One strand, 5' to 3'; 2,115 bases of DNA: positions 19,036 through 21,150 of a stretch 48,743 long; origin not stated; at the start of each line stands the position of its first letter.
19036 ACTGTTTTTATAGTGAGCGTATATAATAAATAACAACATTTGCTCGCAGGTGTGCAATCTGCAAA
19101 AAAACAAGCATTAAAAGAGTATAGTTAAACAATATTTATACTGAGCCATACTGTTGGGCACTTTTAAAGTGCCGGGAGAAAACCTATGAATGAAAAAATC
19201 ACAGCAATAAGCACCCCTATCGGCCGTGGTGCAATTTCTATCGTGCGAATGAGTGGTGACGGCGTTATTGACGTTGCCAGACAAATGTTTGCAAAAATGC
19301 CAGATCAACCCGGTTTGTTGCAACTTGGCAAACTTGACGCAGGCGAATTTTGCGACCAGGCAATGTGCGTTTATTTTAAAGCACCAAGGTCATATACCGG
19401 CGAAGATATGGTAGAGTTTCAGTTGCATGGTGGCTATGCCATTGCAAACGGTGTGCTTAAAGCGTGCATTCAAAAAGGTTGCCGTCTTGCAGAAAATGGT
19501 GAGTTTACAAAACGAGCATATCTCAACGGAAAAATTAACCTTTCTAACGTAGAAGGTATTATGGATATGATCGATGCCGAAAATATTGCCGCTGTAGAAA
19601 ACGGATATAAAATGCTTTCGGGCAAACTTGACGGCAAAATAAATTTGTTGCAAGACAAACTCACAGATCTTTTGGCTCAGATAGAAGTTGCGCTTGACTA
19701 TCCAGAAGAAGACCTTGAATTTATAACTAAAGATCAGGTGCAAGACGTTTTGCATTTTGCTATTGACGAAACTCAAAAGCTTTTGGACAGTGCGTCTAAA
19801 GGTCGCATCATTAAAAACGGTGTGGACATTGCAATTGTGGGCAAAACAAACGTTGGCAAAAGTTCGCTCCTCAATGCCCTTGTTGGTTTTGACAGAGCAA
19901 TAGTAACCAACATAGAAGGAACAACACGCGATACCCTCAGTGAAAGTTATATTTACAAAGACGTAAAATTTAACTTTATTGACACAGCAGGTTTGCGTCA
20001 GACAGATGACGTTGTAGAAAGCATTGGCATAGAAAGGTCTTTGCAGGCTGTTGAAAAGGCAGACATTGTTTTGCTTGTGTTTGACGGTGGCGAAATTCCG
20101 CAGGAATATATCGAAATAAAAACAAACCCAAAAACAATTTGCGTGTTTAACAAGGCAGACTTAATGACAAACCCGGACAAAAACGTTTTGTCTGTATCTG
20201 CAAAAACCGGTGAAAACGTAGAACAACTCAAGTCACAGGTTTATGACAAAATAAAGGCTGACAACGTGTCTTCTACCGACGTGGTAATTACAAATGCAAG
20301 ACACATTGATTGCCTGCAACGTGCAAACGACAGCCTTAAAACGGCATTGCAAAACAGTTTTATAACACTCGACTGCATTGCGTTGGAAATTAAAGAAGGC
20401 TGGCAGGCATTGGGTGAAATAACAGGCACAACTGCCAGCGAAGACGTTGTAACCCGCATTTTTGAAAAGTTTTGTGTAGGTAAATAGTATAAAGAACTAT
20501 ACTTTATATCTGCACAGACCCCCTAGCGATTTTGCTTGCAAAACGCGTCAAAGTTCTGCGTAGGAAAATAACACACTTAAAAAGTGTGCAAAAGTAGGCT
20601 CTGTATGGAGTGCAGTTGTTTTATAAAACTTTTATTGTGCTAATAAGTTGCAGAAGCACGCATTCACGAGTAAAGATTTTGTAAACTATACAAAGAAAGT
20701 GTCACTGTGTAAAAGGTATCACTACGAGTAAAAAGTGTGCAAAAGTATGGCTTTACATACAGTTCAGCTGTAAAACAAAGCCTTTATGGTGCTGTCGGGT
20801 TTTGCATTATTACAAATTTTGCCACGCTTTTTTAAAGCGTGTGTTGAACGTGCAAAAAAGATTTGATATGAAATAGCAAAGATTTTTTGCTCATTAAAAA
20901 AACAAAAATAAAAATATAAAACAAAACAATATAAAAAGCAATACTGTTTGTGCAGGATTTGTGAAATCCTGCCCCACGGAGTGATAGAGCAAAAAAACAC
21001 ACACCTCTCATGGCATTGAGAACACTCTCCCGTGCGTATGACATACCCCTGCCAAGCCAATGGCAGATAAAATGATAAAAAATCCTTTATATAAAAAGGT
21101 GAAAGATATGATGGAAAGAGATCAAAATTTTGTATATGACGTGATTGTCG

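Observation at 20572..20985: Composite intergenic element family E, whose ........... end always faces the next start codon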

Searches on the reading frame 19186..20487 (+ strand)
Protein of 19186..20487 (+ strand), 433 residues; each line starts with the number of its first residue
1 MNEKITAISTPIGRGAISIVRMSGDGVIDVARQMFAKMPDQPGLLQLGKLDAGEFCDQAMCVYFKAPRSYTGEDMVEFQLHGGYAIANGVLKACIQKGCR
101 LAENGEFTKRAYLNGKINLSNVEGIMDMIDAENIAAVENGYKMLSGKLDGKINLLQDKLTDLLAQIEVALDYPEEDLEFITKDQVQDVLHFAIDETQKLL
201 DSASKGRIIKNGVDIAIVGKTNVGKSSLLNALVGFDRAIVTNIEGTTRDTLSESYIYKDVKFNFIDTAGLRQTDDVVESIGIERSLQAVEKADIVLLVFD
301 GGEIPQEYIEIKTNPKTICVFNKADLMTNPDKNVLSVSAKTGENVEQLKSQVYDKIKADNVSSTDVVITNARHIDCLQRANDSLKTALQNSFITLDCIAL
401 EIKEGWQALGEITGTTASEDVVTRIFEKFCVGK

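Call 71: find_homologous_proteins(query=window:19186-20487:+, max_evalue=1e-50)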
Query window:19186-20487:+ (433 aa): 7956 proteins with E <= 1e-50 among 8000 candidates; the best 120 are listed.
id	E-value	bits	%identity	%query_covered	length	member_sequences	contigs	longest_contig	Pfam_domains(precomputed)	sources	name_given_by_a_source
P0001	3.9e-267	904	95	100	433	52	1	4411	PF10396.15,PF01926.30,PF00350.30,PF02421.25,PF12631.13,PF04548.23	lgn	-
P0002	1.5e-219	747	79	100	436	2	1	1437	PF10396.15,PF01926.30,PF00350.30,PF02421.25,PF12631.13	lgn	-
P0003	8.2e-214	728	76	100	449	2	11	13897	PF10396.15,PF01926.30,PF00350.30,PF02421.25,PF12631.13,PF04548.23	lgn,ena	-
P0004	1.4e-211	721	76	99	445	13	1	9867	PF10396.15,PF01926.30,PF00350.30,PF02421.25,PF12631.13,PF04548.23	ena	-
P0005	4.1e-211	719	75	99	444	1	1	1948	PF10396.15,PF01926.30,PF00350.30,PF02421.25,PF12631.13,PF04548.23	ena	-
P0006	8.9e-211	718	75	100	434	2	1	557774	PF10396.15,PF01926.30,PF00350.30,PF02421.25,PF12631.13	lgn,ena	-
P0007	3.0e-201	687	72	99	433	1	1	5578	PF10396.15,PF01926.30,PF00350.30,PF02421.25,PF12631.13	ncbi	-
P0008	1.9e-198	678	72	100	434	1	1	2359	PF10396.15,PF01926.30,PF00350.30,PF02421.25,PF03193.23,PF12631.13,PF04548.23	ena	-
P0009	2.4e-198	677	72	100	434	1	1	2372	PF10396.15,PF01926.30,PF00350.30,PF02421.25,PF03193.23,PF12631.13,PF04548.23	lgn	-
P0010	3.5e-198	677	72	100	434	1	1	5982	PF10396.15,PF01926.30,PF00350.30,PF02421.25,PF03193.23,PF12631.13,PF04548.23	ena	-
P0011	3.7e-198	677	72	100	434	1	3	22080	PF10396.15,PF01926.30,PF02421.25,PF03193.23,PF12631.13,PF04548.23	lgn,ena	-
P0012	3.8e-198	677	72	100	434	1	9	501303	PF10396.15,PF01926.30,PF02421.25,PF03193.23,PF12631.13,PF04548.23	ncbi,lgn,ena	-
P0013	4.2e-198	676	72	99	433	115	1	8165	PF10396.15,PF01926.30,PF00350.30,PF02421.25,PF12631.13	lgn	-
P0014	4.6e-198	676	72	100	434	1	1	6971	PF10396.15,PF01926.30,PF00350.30,PF02421.25,PF03193.23,PF12631.13,PF04548.23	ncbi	-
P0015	4.8e-198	676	72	100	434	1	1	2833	PF10396.15,PF01926.30,PF00350.30,PF02421.25,PF03193.23,PF12631.13,PF04548.23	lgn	-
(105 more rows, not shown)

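Call 72: find_encoding_contigs(protein=P0001, flank=10000, max_places=3)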
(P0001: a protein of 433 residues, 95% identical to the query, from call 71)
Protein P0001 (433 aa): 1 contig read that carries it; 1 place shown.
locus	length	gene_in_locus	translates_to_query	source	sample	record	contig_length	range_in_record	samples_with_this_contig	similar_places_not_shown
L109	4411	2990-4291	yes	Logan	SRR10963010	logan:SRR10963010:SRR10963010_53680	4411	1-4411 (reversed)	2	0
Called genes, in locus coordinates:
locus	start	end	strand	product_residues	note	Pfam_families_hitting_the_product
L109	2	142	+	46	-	?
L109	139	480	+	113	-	PF00825:Ribonuclease_P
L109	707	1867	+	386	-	PF02096:60KD_IMP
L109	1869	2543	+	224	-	PF14804:Jag_N, PF13083:KH_KhpA-B, PF01424:R3H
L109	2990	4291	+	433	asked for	PF10396:TrmE_N, PF12631:MnmE_helical, PF00350:Dynamin_N (faint), PF01926:MMR_HSR1, PF02421:FeoB_N, PF04548:AIG1 (weak)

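Call 73: find_encoding_contigs(protein=P0003, flank=10000, max_places=3)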
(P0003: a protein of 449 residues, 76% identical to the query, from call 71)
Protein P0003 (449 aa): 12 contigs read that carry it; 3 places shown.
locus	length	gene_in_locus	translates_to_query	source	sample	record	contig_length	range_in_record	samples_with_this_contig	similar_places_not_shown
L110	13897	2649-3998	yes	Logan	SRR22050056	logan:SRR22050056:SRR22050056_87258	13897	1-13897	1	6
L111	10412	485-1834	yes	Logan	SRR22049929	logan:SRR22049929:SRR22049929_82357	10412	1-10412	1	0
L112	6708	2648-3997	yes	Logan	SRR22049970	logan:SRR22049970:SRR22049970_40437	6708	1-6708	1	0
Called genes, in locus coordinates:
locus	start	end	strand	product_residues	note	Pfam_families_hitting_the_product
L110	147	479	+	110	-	PF00825:Ribonuclease_P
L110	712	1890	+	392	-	PF02096:60KD_IMP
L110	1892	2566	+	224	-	PF14804:Jag_N, PF13083:KH_KhpA-B, PF01424:R3H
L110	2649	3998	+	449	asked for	PF10396:TrmE_N, PF12631:MnmE_helical, PF00350:Dynamin_N (faint), PF01926:MMR_HSR1, PF02421:FeoB_N, PF04548:AIG1 (weak)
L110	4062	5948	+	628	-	PF00890:FAD_binding_2 (faint), PF01134:GIDA, PF01266:DAO (faint), PF07992:Pyr_redox_2, PF21680:GIDA_C_1st, PF13932:SAM_GIDA_C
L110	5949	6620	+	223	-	PF02527:GidB, PF13847:Methyltransf_31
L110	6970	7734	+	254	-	PF00142:Fer4_NifH (weak), PF01656:CbiA, PF02374:ArsA_ATPase (weak), PF06564:CBP_BcsQ, PF09140:MipZ, PF10609:ParA (weak), PF13614:AAA_31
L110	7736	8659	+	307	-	PF02195:ParB_N, PF17762:HTH_ParB, PF01381:HTH_3 (weak)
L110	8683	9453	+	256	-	PF02674:Colicin_V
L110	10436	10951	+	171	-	PF06866:DUF1256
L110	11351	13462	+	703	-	PF06480:FtsH_ext (weak), PF00004:AAA, PF17862:AAA_lid_3, PF01434:Peptidase_M41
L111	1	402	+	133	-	?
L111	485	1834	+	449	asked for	PF10396:TrmE_N, PF12631:MnmE_helical, PF00350:Dynamin_N (faint), PF01926:MMR_HSR1, PF02421:FeoB_N, PF04548:AIG1 (weak)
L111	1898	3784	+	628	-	PF00890:FAD_binding_2 (faint), PF01134:GIDA, PF01266:DAO (faint), PF07992:Pyr_redox_2, PF21680:GIDA_C_1st, PF13932:SAM_GIDA_C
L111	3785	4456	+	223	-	PF02527:GidB, PF13847:Methyltransf_31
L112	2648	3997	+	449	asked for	PF10396:TrmE_N, PF12631:MnmE_helical, PF00350:Dynamin_N (faint), PF01926:MMR_HSR1, PF02421:FeoB_N, PF04548:AIG1 (weak)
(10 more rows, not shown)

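Call 74: find_encoding_contigs(protein=P0006, flank=10000, max_places=2)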
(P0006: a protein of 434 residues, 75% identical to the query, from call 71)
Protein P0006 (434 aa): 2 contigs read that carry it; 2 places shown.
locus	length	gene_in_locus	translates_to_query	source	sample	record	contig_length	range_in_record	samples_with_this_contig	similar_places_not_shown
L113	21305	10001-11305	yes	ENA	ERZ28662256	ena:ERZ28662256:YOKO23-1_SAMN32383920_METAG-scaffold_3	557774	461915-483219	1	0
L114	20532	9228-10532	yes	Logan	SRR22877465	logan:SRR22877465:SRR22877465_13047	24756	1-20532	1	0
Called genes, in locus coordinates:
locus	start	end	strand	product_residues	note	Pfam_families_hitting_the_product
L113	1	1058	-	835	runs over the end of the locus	PF00521:DNA_topoisoIV, PF03989:DNA_gyraseA_C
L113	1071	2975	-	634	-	PF02518:HATPase_c, PF00204:DNA_gyraseB, PF01751:Toprim, PF00986:DNA_gyraseB_C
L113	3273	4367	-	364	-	PF02463:SMC_N, PF13175:AAA_15, PF13476:AAA_23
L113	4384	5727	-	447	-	PF11638:DnaA_N (weak), PF00308:Bac_DnaA, PF01695:IstB_IS21, PF13401:AAA_22 (faint), PF00004:AAA (weak), PF08299:Bac_DnaA_C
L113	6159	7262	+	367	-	PF00712:DNA_pol3_beta, PF02767:DNA_pol3_beta_2, PF02768:DNA_pol3_beta_3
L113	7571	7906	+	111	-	PF00825:Ribonuclease_P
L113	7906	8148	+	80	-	PF01809:YidD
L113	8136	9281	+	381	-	PF02096:60KD_IMP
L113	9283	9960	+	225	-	PF14804:Jag_N, PF13083:KH_KhpA-B, PF01424:R3H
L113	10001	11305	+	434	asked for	PF10396:TrmE_N, PF12631:MnmE_helical, PF00350:Dynamin_N (faint), PF01926:MMR_HSR1, PF02421:FeoB_N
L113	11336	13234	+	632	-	PF01134:GIDA, PF01266:DAO (faint), PF07992:Pyr_redox_2, PF12831:FAD_oxidored (weak), PF21680:GIDA_C_1st, PF13932:SAM_GIDA_C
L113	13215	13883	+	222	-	PF02527:GidB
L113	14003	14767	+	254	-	PF00142:Fer4_NifH, PF01656:CbiA, PF02374:ArsA_ATPase (weak), PF06564:CBP_BcsQ, PF09140:MipZ, PF10609:ParA, PF13614:AAA_31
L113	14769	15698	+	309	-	PF02195:ParB_N, PF17762:HTH_ParB, PF01381:HTH_3 (faint)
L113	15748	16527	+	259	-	PF02674:Colicin_V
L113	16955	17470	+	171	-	PF06866:DUF1256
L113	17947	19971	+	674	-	PF06480:FtsH_ext (weak), PF00004:AAA, PF17862:AAA_lid_3, PF01434:Peptidase_M41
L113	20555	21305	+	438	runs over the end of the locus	PF13641:Glyco_tranf_2_3, PF13632:Glyco_trans_2_3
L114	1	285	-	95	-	?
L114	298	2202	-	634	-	PF02518:HATPase_c, PF00204:DNA_gyraseB, PF01751:Toprim, PF00986:DNA_gyraseB_C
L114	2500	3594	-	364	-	PF02463:SMC_N, PF13175:AAA_15, PF13476:AAA_23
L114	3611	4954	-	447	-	PF11638:DnaA_N (weak), PF00308:Bac_DnaA, PF01695:IstB_IS21, PF13401:AAA_22 (faint), PF00004:AAA (weak), PF08299:Bac_DnaA_C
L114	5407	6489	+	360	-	PF00712:DNA_pol3_beta, PF02767:DNA_pol3_beta_2, PF02768:DNA_pol3_beta_3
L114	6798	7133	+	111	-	PF00825:Ribonuclease_P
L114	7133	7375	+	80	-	PF01809:YidD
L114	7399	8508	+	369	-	PF02096:60KD_IMP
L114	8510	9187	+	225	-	PF14804:Jag_N, PF13083:KH_KhpA-B, PF01424:R3H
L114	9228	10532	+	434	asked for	PF10396:TrmE_N, PF12631:MnmE_helical, PF00350:Dynamin_N (faint), PF01926:MMR_HSR1, PF02421:FeoB_N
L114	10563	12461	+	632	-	PF01134:GIDA, PF01266:DAO (faint), PF07992:Pyr_redox_2, PF12831:FAD_oxidored (weak), PF21680:GIDA_C_1st, PF13932:SAM_GIDA_C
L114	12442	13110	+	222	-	PF02527:GidB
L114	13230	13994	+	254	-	PF00142:Fer4_NifH, PF01656:CbiA, PF02374:ArsA_ATPase (weak), PF06564:CBP_BcsQ, PF09140:MipZ, PF10609:ParA, PF13614:AAA_31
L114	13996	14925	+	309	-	PF02195:ParB_N, PF17762:HTH_ParB, PF01381:HTH_3 (faint)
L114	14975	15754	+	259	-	PF02674:Colicin_V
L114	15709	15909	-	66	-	-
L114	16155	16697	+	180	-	PF06866:DUF1256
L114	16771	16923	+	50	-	-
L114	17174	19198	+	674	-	PF06480:FtsH_ext (weak), PF00004:AAA, PF17862:AAA_lid_3, PF01434:Peptidase_M41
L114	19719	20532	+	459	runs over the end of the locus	PF13641:Glyco_tranf_2_3, PF13632:Glyco_trans_2_3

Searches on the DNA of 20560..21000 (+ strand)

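Call 66: search_dna_similar(query=window:20560-21000:+, collection=plasmids, mode=distant, max_evalue=0.001, max_rows=10)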
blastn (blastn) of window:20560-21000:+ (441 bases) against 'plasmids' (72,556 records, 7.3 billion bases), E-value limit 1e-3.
No match.

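Call 67: search_dna_similar(query=window:20560-21000:+, collection=phages, mode=distant, max_evalue=0.001, max_rows=10)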
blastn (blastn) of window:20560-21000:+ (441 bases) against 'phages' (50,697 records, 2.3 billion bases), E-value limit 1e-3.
No match.
